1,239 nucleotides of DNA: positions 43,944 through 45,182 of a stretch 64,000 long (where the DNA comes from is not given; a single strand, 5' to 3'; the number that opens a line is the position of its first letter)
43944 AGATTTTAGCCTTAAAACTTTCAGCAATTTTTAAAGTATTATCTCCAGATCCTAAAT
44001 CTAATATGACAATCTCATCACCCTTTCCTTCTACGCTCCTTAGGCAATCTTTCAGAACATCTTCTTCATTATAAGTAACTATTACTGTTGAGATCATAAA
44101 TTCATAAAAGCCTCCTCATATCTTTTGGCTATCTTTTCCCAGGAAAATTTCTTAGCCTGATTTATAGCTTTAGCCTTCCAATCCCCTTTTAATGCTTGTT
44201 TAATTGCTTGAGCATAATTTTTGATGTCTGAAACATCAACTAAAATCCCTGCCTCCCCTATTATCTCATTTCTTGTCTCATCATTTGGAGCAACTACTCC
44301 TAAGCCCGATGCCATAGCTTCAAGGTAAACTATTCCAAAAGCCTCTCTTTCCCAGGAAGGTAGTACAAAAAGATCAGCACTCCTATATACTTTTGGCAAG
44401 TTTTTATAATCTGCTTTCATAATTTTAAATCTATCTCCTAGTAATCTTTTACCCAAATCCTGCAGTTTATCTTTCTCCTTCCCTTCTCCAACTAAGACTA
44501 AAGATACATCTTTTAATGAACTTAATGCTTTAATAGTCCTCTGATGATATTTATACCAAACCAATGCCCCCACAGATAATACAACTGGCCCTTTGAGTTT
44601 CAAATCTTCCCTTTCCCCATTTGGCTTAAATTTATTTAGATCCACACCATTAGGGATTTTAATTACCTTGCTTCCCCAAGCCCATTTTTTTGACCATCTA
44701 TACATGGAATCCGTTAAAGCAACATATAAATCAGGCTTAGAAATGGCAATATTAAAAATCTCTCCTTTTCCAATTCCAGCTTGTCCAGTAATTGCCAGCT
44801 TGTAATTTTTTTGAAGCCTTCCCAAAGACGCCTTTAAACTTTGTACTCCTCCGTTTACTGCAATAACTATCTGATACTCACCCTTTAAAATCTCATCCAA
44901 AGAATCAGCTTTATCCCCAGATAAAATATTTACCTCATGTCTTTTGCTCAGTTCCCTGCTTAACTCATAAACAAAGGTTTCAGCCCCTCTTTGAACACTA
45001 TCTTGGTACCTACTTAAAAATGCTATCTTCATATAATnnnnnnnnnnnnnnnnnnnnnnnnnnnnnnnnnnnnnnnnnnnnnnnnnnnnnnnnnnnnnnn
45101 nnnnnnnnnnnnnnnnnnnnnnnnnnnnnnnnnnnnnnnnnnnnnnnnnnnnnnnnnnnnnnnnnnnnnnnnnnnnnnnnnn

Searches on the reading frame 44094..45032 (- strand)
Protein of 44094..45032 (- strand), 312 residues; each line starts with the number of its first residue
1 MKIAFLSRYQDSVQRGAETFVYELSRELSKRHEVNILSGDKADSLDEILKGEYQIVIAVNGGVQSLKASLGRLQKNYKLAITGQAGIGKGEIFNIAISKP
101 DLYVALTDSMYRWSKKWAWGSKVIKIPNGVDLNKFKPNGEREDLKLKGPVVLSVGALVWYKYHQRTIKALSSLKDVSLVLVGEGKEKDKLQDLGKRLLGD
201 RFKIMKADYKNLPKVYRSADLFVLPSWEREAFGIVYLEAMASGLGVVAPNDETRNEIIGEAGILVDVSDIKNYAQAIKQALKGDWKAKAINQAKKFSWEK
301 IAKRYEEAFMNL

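Call 5: search_protein_families(library=pfam, proteins=[window:44094-45032:-], max_evalue=0.01)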
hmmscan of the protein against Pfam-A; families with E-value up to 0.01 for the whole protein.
window:44094-45032:- (312 aa): 4 families
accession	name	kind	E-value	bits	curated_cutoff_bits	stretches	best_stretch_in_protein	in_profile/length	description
PF00534.26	Glycos_transf_1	-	1.4e-30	106.5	26.4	1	142-293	9-168/172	Glycosyl transferases group 1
PF13692.12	Glyco_trans_1_4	-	1e-25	91.1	27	1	149-282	2-141/142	Glycosyl transferases group 1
PF13439.12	Glyco_transf_4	-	3.8e-07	30.7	28.5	1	16-49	3-37/170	Glycosyltransferase Family 4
PF20706.3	GT4-conflict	-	0.00037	20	26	1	173-249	230-311/385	Family 4 Glycosyltransferase in conflict systems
